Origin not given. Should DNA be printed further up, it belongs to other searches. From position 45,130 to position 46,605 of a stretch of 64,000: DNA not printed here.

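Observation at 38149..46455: Eight-gene operon combining PrpF isomerase, archaeal-type LeuCD hydro-lyase, split ComDE-like TPP decarboxylase, Ldh_2 (ComC-family) dehydrogenase, F420-type LLM and an OYE/dienoyl reductase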

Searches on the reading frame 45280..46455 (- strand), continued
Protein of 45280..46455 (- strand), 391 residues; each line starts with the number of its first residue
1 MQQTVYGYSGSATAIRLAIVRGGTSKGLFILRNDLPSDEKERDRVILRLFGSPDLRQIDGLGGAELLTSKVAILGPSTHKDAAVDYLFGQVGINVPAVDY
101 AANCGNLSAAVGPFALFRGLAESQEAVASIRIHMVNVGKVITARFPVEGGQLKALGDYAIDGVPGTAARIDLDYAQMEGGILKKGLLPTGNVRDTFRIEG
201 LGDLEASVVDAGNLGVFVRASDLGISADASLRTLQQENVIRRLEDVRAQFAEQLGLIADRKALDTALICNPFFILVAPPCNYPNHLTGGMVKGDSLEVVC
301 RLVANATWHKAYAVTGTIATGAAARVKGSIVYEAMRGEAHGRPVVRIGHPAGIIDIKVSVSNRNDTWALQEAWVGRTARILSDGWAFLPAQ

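Call 37: find_encoding_contigs(protein=P0169, flank=8000, max_places=2)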
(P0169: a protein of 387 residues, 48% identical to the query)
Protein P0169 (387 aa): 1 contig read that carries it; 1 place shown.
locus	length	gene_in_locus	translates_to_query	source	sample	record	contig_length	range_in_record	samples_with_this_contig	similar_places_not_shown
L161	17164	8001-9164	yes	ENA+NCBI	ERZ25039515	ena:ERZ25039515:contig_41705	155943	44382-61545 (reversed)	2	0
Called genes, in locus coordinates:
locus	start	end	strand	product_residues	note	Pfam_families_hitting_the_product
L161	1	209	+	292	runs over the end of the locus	PF02653:BPD_transp_2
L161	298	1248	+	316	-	PF02653:BPD_transp_2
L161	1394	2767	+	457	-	PF03972:MmgE_PrpD_N, PF19305:MmgE_PrpD_C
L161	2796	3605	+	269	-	PF00285:Citrate_synt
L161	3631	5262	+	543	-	PF02786:CPSase_L_D2 (weak), PF08442:ATP-grasp_2, PF13549:ATP-grasp_5, PF24948:Citrate_synth_N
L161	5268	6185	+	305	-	PF02629:CoA_binding, PF13607:Succ_CoA_lig, PF00549:Ligase_CoA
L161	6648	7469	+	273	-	PF00330:Aconitase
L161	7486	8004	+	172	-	PF00694:Aconitase_C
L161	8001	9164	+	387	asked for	PF04303:PrpF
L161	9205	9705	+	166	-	PF00392:GntR, PF07729:FCD (faint)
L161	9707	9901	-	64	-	-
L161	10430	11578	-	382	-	PF01548:DEDD_Tnp_IS110, PF02371:Transposase_20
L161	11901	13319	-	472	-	PF13701:DDE_Tnp_1_4, PF01609:DDE_Tnp_1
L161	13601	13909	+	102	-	PF11142:DUF2917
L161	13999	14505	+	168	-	PF12867:DinB_2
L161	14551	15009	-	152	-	-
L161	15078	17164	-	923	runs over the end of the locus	PF17900:Peptidase_M1_N, PF01433:Peptidase_M1, PF11838:ERAP1_C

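Call 53: find_encoding_contigs(protein=P0121, flank=10000, max_places=3)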
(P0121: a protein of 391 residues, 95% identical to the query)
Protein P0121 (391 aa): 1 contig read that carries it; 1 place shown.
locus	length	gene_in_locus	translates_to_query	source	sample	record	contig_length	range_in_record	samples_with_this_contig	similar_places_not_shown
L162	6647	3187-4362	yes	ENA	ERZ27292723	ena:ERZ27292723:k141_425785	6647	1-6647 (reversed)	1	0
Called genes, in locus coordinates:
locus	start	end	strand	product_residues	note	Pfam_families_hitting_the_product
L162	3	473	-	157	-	?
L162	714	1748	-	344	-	PF02558:ApbA, PF08546:ApbA_C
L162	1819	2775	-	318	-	PF04909:Amidohydro_2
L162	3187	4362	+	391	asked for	PF04303:PrpF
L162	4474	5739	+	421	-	PF00330:Aconitase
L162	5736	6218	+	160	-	PF00694:Aconitase_C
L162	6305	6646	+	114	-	?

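Call 55: search_solved_structures(query=window:45280-46455:-, max_evalue=1e-50, show_alignments=3)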
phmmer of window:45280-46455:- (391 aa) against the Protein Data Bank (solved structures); distinct sequences matched with E-value up to 1e-50: 4.
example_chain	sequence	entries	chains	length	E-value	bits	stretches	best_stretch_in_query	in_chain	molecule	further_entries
3g7k_A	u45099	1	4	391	6e-88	298.5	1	15-388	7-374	3-methylitaconate isomerase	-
2h9f_A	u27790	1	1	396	1.1e-66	228.5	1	17-390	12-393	Hypothetical protein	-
2pvz_A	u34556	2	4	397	1.1e-64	221.9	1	17-389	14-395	PrpF methylaconitate isomerase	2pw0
5k87_A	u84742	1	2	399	4.2e-64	220.1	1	17-389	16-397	2-methyl-aconitate isomerase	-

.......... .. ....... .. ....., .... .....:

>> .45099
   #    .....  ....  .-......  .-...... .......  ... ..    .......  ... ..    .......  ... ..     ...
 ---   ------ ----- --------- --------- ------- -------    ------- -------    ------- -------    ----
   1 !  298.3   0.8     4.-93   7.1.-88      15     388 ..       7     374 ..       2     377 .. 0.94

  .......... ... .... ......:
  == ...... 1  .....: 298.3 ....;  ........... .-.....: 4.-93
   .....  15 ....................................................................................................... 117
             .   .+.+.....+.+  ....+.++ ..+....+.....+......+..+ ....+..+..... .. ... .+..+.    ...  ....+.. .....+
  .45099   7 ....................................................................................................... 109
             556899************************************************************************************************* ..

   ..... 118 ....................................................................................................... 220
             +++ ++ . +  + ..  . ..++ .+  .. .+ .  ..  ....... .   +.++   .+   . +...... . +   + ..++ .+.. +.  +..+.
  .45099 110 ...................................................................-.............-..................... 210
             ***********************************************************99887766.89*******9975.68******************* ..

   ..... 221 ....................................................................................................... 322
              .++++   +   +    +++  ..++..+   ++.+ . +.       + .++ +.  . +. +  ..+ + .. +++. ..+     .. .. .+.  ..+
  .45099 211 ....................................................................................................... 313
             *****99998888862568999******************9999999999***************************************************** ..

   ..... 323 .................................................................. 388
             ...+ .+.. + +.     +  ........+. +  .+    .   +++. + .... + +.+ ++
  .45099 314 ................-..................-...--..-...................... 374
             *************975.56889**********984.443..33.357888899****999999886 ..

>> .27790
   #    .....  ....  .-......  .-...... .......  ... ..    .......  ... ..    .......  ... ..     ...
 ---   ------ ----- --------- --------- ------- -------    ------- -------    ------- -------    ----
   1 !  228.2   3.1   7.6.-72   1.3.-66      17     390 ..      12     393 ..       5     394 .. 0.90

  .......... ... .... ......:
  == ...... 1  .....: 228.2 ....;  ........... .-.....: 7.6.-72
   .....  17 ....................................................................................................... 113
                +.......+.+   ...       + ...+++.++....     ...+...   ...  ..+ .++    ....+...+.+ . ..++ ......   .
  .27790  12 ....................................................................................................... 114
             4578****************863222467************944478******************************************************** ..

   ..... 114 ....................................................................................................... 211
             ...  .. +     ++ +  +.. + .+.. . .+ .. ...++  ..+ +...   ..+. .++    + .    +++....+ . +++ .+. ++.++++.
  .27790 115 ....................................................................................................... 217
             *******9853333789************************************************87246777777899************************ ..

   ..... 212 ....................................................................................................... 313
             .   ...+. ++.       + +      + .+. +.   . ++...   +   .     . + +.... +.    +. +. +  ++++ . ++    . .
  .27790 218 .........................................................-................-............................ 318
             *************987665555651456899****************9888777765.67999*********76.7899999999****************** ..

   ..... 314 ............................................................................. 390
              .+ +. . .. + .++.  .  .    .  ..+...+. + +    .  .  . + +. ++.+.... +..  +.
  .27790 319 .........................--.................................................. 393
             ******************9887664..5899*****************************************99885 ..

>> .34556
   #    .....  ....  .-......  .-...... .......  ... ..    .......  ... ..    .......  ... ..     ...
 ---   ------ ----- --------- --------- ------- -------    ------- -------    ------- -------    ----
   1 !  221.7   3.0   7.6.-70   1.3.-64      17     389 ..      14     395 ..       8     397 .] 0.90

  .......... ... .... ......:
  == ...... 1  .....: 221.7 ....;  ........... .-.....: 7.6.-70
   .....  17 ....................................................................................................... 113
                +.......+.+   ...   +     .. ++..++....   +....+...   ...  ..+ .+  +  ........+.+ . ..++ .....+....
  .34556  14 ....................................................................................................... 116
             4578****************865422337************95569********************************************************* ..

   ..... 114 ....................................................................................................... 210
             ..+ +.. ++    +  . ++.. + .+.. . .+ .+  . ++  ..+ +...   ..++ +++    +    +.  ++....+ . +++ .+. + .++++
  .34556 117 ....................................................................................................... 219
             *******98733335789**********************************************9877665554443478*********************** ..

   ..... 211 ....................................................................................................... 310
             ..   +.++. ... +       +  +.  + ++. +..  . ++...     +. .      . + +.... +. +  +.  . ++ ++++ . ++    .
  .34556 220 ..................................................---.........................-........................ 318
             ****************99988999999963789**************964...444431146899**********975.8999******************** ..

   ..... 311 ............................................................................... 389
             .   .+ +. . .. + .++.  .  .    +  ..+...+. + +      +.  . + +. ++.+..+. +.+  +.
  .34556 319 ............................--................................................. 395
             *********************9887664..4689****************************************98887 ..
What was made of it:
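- On PrpF family (PF04303): The TSK and NCGN motifs align with those of 3G7K, 2H9F and 2PVZ (call 55).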

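Call 59: search_protein_families(library=ncbifam, proteins=[L151:10877-12148:+, L151:12162-12659:+, L151:12720-13787:+, L160:6206-7468:+, L160:7474-8001:+], max_evalue=1e-40)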
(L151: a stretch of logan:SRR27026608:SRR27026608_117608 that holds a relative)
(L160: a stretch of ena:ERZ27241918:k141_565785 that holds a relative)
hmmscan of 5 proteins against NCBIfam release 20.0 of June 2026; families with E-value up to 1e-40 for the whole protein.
L151:10877-12148:+ (423 aa): 12 families
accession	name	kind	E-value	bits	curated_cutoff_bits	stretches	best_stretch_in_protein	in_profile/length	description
NF001614.1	PRK00402.1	subfamily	9.9e-172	571.3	385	1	3-419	1-415/415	aconitase/3-isopropylmalate dehydratase large subunit family protein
TIGR01343.1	hacA_fam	subfamily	5.6e-164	545.6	385.7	1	4-419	1-412/412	homoaconitate hydratase family protein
TIGR02086.1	IPMI_arch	subfamily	1.9e-159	530.8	410.15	1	3-420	1-411/411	3-isopropylmalate dehydratase/homoaconitate hydratase family large subunit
TIGR02083.1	LEU2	equivalog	2.7e-146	487.8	610.65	1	3-420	1-418/419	3-isopropylmalate dehydratase large subunit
NF040615.1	HacA_Meth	equivalog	2.9e-137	457.8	550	1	3-417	1-417/419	homoaconitase large subunit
NF005558.0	PRK07229.1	equivalog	1.4e-101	341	612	1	1-421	1-415/647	aconitate hydratase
NF009116.0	PRK12466.1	subfamily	6.8e-94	315.1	531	1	29-275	29-292/472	3-isopropylmalate dehydratase large subunit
NF004016.0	PRK05478.1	subfamily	1.3e-87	294.3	510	1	29-286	28-301/468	3-isopropylmalate dehydratase large subunit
TIGR01342.1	acon_putative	hypoth_equivalog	3.3e-84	283.3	719.15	1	4-420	1-411/655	putative aconitate hydratase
TIGR00139.1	h_aconitase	equivalog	3.3e-79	267.1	529.9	1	19-419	22-455/709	homoaconitase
TIGR00170.1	leuC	equivalog_domain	2.8e-72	243.8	560.25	0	84-287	89-301/466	3-isopropylmalate dehydratase large subunit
TIGR01340.1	aconitase_mito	equivalog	3.2e-48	164.6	825.35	1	78-415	114-472/745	aconitate hydratase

L151:12162-12659:+ (165 aa): 2 families
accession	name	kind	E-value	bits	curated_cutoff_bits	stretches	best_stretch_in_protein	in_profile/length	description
TIGR02087.1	LEUD_arch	subfamily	3.9e-46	156.6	108.95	1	6-158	1-155/157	LeuD/DmdB family oxidoreductase small subunit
NF040625.1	HacB2_Meth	equivalog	7.8e-41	139.2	230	1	2-155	2-154/161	homoaconitase small subunit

L151:12720-13787:+ (355 aa): 15 families
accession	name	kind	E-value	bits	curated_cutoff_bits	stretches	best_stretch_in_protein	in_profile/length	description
NF040626.1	AksF2_Meth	equivalog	8.6e-81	271.8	540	1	4-355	2-330/333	homoisocitrate dehydrogenase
TIGR02088.1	LEU3_arch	subfamily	3.9e-75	253.1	409.8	1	6-351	1-323/324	isopropylmalate/isohomocitrate dehydrogenases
NF006529.0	PRK08997.1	equivalog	2.3e-71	240.5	510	1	1-355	1-335/335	isocitrate dehydrogenase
NF040619.1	AksF_Meth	equivalog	5e-62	210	500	1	4-348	2-340/343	homoisocitrate dehydrogenase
TIGR00175.1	mito_nad_idh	equivalog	1.8e-60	204.9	432.4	1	4-355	4-334/334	isocitrate dehydrogenase (NAD(+))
TIGR00169.1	leuB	equivalog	7.3e-58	196.2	353.2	1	5-354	1-348/349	3-isopropylmalate dehydrogenase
NF002898.0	PRK03437.1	equivalog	1.8e-57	195.2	393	1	4-349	5-339/347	3-isopropylmalate dehydrogenase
NF006673.0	PRK09222.1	equivalog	2.4e-57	195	509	1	3-354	4-340/482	NADP-dependent isocitrate dehydrogenase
NF005036.0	PRK06451.1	equivalog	9.6e-50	169.5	484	1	14-331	41-380/412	NADP-dependent isocitrate dehydrogenase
TIGR02089.1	TTC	equivalog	2e-48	165.1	470.4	1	82-354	95-351/352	tartrate dehydrogenase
NF006048.0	PRK08194.1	equivalog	6.8e-48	163.5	501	1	4-354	4-348/352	tartrate dehydrogenase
TIGR00183.1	prok_nadp_idh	equivalog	1e-46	159.7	567.3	1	32-327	62-383/417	isocitrate dehydrogenase (NADP(+))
NF040855.1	iso_homocit_dh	equivalog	1.4e-44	152.8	680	1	5-351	3-315/345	isocitrate--homoisocitrate dehydrogenase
NF005425.0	PRK07006.1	equivalog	2e-42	145.4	490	0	215-328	271-384/416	NADP-dependent isocitrate dehydrogenase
TIGR02924.1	ICDH_alpha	equivalog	1.3e-41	143.2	561.35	0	6-335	3-312/473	isocitrate dehydrogenase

L160:6206-7468:+ (420 aa): 14 families
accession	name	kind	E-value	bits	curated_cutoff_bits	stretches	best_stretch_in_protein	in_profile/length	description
NF001614.1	PRK00402.1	subfamily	3.3e-177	589.3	385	1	1-416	3-415/415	aconitase/3-isopropylmalate dehydratase large subunit family protein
TIGR02083.1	LEU2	equivalog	7.6e-177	588.4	610.65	1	1-418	3-419/419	3-isopropylmalate dehydratase large subunit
TIGR01343.1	hacA_fam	subfamily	1.5e-169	564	385.7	1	2-416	3-412/412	homoaconitate hydratase family protein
TIGR02086.1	IPMI_arch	subfamily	4.7e-157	522.9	410.15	1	1-416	3-410/411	3-isopropylmalate dehydratase/homoaconitate hydratase family large subunit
NF040615.1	HacA_Meth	equivalog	1.2e-139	465.7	550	1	2-414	4-417/419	homoaconitase large subunit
NF005558.0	PRK07229.1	equivalog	7.1e-101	338.7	612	1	1-418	5-415/647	aconitate hydratase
NF009116.0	PRK12466.1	subfamily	7.5e-94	314.9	531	1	25-285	29-305/472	3-isopropylmalate dehydratase large subunit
TIGR01342.1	acon_putative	hypoth_equivalog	7.1e-86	288.8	719.15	1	1-417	2-411/655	putative aconitate hydratase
NF004016.0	PRK05478.1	subfamily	1.1e-84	284.6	510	1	29-285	32-303/468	3-isopropylmalate dehydratase large subunit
TIGR00170.1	leuC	equivalog_domain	8.4e-69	232.3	560.25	0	73-283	81-300/466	3-isopropylmalate dehydratase large subunit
TIGR00139.1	h_aconitase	equivalog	3.4e-64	217.4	529.9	0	15-237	22-240/709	homoaconitase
NF006690.0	PRK09238.1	equivalog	1.1e-58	199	782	0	243-419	644-818/852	bifunctional aconitate hydratase 2/2-methylisocitrate dehydratase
TIGR01340.1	aconitase_mito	equivalog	3.4e-48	164.5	825.35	1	14-412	45-472/745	aconitate hydratase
TIGR00117.1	acnB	equivalog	3.5e-44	150.8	1287.2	0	245-419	645-816/844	bifunctional aconitate hydratase 2/2-methylisocitrate dehydratase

L160:7474-8001:+ (175 aa): 5 families
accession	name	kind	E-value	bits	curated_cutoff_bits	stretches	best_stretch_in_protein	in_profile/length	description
TIGR02084.1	leud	equivalog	9.1e-60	200.8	245.85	1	5-159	1-155/156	3-isopropylmalate dehydratase small subunit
TIGR02087.1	LEUD_arch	subfamily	1.3e-58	197.2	108.95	1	5-160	1-156/157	LeuD/DmdB family oxidoreductase small subunit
NF040625.1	HacB2_Meth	equivalog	7.5e-57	191.3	230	1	2-158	3-156/161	homoaconitase small subunit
NF040604.2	HacB_Meth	equivalog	1.7e-48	164.4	230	1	1-159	1-158/159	homoaconitase small subunit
NF010629.0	PRK14023.1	equivalog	4.8e-45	153.4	229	1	6-160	3-156/166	homoaconitate hydratase small subunit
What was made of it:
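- A LeuCD pair in an obviously catabolic PrpD/CoA-ligase/PrpF cluster scores almost the same: 588.4 and 200.8 (L160; call 59).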

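Call 66: search_dna_similar(query=window:45280-46455:-, collection=plasmids, mode=protein, max_rows=40, max_evalue=1e-40)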
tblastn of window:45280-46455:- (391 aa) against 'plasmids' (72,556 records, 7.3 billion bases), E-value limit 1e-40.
Records with a match: 402; places in all: 429; records where one place covers at least 80% of the query: 362.
Best place of each record, by identity: <60% 402.
By first word of the organism name: Ralstonia 138; Rhizobium 38; Agrobacterium 28; Piscirickettsia 18; Azospirillum 13; Sphingobium 10; Burkholderia 10; Paraburkholderia 9; Mycetohabitans 9; Caballeronia 9; and 56 more.
By predicted mobility (MOB-suite, as given by PLSDB): non-mobilizable 212; mobilizable 129; conjugative 61.
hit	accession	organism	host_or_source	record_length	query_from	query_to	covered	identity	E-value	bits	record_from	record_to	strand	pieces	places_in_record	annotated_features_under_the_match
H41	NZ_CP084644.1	Yersinia ruckeri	Pike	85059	12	388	96%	44.7%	1e-87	296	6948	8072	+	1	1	PrpF domain-containing protein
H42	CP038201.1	Paracoccus ferrooxidans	single cell,bioreactor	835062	14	389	96%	42.9%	9e-74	256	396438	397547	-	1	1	methylitaconate delta2-delta3-isomerase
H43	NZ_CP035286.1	Paracoccus versutus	whole organism,soil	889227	14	389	96%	42.6%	4e-73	254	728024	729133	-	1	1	PrpF domain-containing protein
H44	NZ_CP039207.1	Piscirickettsia salmonis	Salmo salar,cell culture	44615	14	391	97%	41.6%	6e-82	280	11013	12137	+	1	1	PrpF domain-containing protein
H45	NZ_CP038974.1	Piscirickettsia salmonis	Salmo salar,cell culture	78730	14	391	97%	41.6%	6e-82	280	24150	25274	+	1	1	PrpF domain-containing protein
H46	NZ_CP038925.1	Piscirickettsia salmonis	Salmo salar,cell culture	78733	14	391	97%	41.6%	6e-82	280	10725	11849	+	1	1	PrpF domain-containing protein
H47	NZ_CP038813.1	Piscirickettsia salmonis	Oncorhynchus kisutch,cell culture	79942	14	391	97%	41.6%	6e-82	280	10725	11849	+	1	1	PrpF domain-containing protein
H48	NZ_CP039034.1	Piscirickettsia salmonis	Salmo salar,cell culture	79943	14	391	97%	41.6%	6e-82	280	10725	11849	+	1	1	PrpF domain-containing protein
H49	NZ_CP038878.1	Piscirickettsia salmonis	Salmo salar,cell culture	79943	14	391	97%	41.6%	6e-82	280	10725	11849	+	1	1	PrpF domain-containing protein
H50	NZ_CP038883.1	Piscirickettsia salmonis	Oncorhynchus kisutch,cell culture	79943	14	391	97%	41.6%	6e-82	280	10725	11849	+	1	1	PrpF domain-containing protein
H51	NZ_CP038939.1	Piscirickettsia salmonis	Salmo salar,cell culture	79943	14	391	97%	41.6%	6e-82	280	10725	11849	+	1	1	PrpF domain-containing protein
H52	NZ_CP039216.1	Piscirickettsia salmonis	Salmo salar,cell culture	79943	14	391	97%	41.6%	6e-82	280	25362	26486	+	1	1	PrpF domain-containing protein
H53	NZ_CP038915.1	Piscirickettsia salmonis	Oncorhynchus kisutch,cell culture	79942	14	391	97%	41.6%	6e-82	280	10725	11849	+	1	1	PrpF domain-containing protein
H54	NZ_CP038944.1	Piscirickettsia salmonis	Salmo salar,cell culture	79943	14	391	97%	41.6%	6e-82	280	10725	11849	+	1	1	PrpF domain-containing protein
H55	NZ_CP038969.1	Piscirickettsia salmonis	Salmo salar,cell culture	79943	14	391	97%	41.6%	6e-82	280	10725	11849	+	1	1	PrpF domain-containing protein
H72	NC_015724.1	Cupriavidus necator N-1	soil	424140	15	388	96%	40.8%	2e-71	250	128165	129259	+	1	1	PrpF domain-containing protein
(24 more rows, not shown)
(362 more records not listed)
